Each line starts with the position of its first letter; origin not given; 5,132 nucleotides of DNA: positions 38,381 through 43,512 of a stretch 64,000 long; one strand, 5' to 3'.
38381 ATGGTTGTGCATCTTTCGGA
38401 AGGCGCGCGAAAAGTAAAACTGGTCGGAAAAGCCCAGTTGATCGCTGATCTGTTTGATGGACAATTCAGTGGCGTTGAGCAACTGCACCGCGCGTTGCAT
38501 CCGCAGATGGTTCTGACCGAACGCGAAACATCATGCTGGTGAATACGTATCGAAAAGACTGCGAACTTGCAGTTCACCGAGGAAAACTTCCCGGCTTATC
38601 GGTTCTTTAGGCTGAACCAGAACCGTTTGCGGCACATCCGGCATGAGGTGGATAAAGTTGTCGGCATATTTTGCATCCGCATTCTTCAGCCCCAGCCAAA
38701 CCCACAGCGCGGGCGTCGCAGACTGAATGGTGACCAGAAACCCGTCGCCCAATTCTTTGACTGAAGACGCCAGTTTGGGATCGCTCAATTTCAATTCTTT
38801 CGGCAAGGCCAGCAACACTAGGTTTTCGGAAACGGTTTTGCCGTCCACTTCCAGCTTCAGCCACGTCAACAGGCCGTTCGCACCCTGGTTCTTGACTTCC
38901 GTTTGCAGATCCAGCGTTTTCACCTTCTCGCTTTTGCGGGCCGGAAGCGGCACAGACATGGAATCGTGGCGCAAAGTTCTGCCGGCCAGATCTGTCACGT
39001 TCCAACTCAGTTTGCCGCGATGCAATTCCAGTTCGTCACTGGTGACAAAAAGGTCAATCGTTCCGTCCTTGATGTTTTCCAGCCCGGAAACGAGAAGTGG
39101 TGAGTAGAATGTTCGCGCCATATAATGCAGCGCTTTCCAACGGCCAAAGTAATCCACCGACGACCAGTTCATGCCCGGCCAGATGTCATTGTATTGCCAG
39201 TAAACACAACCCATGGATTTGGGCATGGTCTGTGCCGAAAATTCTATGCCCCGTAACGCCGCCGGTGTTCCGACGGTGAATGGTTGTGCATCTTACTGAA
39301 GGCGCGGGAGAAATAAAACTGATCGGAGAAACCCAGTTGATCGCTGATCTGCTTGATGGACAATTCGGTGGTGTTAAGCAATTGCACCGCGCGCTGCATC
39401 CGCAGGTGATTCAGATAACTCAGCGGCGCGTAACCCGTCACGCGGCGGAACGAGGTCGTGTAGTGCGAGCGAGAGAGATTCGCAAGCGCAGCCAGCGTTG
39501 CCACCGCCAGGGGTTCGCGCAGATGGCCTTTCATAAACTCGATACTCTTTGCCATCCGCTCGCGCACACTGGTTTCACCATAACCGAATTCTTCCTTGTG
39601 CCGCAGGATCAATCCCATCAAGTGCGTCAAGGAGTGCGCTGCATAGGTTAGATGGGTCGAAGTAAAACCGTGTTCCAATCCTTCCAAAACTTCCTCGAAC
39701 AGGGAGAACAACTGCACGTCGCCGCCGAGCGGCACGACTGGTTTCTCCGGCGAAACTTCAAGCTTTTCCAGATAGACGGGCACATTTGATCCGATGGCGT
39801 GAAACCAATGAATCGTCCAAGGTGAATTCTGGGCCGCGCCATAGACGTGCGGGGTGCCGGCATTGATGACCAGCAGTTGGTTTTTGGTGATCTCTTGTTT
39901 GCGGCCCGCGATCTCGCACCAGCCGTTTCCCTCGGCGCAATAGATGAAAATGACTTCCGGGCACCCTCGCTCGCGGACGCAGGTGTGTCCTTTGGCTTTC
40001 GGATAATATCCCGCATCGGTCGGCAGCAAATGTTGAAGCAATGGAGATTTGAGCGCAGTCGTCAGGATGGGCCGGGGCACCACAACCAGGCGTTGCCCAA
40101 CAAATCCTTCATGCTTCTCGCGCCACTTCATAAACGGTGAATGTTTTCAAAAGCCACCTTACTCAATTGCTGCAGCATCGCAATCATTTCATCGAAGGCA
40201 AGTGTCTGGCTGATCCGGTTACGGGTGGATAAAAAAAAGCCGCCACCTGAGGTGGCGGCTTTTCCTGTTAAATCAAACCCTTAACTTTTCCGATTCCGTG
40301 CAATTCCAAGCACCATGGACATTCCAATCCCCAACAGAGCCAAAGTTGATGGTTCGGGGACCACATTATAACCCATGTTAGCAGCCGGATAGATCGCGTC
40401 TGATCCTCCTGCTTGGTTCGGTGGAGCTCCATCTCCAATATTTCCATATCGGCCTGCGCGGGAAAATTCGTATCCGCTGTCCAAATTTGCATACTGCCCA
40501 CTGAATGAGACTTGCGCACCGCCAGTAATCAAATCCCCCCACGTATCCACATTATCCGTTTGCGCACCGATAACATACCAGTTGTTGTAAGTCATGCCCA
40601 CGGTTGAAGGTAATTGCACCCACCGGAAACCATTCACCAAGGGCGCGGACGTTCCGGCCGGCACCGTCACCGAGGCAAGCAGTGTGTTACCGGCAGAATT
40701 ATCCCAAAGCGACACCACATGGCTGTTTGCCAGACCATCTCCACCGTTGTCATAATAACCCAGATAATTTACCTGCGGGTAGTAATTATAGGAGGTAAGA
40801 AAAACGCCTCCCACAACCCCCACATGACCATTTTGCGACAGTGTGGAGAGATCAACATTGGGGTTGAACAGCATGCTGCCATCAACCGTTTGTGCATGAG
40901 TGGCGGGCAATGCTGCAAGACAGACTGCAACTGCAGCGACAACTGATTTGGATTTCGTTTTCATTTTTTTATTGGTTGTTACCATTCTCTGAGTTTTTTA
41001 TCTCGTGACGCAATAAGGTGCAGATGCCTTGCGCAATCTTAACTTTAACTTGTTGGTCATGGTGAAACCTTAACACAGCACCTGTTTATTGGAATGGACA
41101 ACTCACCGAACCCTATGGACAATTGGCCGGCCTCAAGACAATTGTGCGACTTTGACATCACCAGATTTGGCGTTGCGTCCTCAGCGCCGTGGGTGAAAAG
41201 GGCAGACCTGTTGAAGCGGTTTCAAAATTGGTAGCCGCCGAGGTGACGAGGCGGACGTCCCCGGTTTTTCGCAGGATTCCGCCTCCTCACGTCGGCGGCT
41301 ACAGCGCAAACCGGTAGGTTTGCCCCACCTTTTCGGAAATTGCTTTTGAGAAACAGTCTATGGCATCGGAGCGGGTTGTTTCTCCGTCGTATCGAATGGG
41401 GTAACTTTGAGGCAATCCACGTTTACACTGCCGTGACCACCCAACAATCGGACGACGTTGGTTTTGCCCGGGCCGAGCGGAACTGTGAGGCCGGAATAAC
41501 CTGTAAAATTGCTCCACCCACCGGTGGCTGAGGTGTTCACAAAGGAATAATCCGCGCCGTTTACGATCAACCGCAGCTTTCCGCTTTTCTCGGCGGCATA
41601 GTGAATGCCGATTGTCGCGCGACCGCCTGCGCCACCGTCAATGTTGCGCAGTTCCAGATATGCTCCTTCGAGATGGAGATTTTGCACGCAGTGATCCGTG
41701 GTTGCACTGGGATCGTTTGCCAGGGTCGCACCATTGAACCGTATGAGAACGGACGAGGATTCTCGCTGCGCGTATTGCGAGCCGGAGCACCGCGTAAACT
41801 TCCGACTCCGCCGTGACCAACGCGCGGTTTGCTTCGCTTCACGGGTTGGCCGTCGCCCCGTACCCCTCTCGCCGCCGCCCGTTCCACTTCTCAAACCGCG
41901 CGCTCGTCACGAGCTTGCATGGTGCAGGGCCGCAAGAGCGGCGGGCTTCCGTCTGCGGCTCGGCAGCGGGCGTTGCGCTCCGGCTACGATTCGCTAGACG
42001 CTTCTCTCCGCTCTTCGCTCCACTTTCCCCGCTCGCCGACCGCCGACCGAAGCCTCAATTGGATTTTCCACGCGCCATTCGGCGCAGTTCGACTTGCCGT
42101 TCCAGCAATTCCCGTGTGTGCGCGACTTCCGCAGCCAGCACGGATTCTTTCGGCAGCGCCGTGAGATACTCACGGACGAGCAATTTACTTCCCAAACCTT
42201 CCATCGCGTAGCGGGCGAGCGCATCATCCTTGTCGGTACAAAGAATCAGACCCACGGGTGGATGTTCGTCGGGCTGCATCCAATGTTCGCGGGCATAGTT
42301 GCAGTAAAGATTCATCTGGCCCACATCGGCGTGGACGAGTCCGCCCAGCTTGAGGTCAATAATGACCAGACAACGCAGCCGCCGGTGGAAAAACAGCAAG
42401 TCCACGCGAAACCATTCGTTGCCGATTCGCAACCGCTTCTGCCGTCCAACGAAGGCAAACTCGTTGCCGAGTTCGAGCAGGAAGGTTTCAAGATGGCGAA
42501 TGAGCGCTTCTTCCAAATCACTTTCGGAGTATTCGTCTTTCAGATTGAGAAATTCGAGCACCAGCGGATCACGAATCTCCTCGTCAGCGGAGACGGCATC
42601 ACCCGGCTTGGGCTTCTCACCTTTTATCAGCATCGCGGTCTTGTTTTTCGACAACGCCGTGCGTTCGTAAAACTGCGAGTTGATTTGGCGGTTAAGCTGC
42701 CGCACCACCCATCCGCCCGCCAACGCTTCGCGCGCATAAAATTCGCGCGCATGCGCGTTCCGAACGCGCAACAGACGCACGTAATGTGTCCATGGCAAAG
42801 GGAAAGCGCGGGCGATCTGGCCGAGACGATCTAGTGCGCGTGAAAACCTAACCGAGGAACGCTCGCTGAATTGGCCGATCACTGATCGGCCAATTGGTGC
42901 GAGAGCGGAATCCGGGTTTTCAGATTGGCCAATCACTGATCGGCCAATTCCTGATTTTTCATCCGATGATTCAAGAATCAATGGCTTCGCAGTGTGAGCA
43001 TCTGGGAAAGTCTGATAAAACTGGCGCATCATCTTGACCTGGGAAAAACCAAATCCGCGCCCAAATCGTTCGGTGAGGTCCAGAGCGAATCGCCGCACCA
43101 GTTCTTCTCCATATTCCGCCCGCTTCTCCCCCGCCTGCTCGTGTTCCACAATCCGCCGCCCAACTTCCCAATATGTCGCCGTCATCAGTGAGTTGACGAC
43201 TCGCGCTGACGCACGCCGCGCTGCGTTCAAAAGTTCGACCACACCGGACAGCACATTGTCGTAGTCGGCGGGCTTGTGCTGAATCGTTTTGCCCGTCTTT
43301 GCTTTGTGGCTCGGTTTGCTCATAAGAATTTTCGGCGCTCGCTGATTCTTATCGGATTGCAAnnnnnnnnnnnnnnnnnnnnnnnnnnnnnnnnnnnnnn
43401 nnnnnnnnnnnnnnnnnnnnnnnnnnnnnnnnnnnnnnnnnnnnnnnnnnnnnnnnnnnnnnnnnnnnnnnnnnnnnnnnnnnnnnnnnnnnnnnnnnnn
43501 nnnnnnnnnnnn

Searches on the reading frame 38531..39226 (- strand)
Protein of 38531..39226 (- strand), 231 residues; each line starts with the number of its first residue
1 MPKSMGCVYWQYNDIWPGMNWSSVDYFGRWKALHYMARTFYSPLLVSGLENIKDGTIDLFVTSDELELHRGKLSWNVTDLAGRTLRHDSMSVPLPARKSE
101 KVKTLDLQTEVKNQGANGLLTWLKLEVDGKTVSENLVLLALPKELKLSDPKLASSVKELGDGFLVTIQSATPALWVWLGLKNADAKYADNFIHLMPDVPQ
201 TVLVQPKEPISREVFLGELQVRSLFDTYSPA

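Call 5: search_protein_families(library=pfam, proteins=[window:38531-39226:-], max_evalue=0.1)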
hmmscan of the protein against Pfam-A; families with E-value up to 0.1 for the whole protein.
window:38531-39226:- (231 aa): 2 families
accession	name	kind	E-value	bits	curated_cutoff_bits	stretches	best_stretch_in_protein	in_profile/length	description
PF17753.7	Ig_mannosidase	-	4e-19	68.5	22.6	1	147-227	1-81/81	Ig-fold domain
PF17786.7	Mannosidase_ig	-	1.5e-13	51.5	23.4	1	56-144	2-91/91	Mannosidase Ig/CBM-like domain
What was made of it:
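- A truncated mannosidase fragment lies nearby at 38531-39226 (call 5).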

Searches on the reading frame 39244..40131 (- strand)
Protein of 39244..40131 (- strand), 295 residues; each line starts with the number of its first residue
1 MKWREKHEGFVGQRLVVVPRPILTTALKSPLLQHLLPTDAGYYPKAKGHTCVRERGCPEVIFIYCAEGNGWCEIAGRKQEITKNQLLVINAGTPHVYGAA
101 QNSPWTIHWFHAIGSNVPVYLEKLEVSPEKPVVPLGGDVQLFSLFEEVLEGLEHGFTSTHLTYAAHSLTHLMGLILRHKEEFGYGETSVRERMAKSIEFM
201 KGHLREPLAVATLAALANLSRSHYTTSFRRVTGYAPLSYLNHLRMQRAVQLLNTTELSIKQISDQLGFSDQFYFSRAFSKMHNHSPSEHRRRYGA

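Call 5: search_protein_families(library=pfam, proteins=[window:39244-40131:-], max_evalue=0.1)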
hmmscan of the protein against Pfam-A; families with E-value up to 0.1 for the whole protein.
window:39244-40131:- (295 aa): 4 families
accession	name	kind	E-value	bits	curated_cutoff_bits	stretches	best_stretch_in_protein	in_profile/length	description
PF12833.13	HTH_18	-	1.4e-21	77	33.6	1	213-292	1-80/80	Helix-turn-helix domain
PF00165.29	HTH_AraC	-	3.1e-17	62.7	26.6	2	254-291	6-42/42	Bacterial regulatory helix-turn-helix proteins, AraC family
PF02311.25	AraC_binding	-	9.3e-15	55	21.1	1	47-172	12-132/135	AraC-like ligand binding domain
PF07883.17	Cupin_2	-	0.00021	21.4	27.2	1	61-109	20-68/70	Cupin domain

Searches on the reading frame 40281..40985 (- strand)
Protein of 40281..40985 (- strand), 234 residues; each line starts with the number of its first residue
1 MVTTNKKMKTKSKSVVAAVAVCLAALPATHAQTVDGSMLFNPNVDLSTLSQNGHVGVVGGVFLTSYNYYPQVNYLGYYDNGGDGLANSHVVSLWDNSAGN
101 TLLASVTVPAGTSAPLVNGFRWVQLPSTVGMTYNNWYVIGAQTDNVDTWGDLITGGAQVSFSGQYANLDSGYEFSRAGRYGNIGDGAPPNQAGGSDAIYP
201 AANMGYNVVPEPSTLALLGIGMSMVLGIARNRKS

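Call 5: search_protein_families(library=pfam, proteins=[window:40281-40985:-], max_evalue=0.1)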
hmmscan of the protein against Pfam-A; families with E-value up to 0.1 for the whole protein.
window:40281-40985:- (234 aa): 3 families
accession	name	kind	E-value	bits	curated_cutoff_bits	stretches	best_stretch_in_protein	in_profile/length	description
PF07589.16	PEP-CTERM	-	3.1e-06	27.5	20.7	1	209-233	2-24/24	PEP-CTERM motif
PF13313.11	DUF4082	-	5.4e-05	23.6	28.4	1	72-144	29-93/143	Domain of unknown function (DUF4082)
PF11318.15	DUF3120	-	0.063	14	29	0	106-161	5-58/199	Protein of unknown function (DUF3120)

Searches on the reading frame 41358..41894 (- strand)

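Call 5: search_protein_families(library=pfam, proteins=[window:41358-41894:-], max_evalue=0.1)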
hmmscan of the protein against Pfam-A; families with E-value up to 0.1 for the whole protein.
window:41358-41894:- (178 aa): 2 families
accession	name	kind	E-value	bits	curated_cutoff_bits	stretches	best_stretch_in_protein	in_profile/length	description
PF18099.7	CBM_35_2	-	2.1e-06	28.2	23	1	66-162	15-110/112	Carbohydrate binding module (family 35)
PF03422.21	CBM_6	-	1.9e-05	25.4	28.9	1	74-165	28-124/125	Carbohydrate binding module (family 6)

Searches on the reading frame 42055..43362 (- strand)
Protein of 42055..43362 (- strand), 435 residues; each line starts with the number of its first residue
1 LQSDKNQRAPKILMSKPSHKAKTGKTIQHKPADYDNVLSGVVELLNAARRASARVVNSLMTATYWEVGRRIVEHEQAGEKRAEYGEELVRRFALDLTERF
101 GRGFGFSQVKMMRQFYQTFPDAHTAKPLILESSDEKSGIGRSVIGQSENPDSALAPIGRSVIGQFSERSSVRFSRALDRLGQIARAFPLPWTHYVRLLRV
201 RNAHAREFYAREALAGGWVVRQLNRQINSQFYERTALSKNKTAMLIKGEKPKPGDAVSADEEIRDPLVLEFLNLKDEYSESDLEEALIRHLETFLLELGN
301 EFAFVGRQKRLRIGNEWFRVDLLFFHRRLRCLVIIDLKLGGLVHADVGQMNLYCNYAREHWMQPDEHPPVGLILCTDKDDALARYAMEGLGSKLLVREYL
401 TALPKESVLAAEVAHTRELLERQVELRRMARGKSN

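Call 5: search_protein_families(library=pfam, proteins=[window:42055-43362:-], max_evalue=0.1)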
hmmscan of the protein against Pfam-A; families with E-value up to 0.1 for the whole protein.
window:42055-43362:- (435 aa): 2 families
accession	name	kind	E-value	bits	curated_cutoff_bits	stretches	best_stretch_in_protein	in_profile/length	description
PF06250.17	YhcG_C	-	1.7e-54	184.3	32.5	1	261-407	2-148/157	YhcG PDDEXK nuclease domain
PF17761.7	DUF1016_N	-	1.6e-37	129.1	32.8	1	41-234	2-137/137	DUF1016 N-terminal domain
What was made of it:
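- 42055..43362 (-): YhcG/DUF1016 PDDEXK nuclease, a cargo gene of the element. Pfam YhcG_C scores 184 bits and DUF1016_N 129 bits (call 5).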
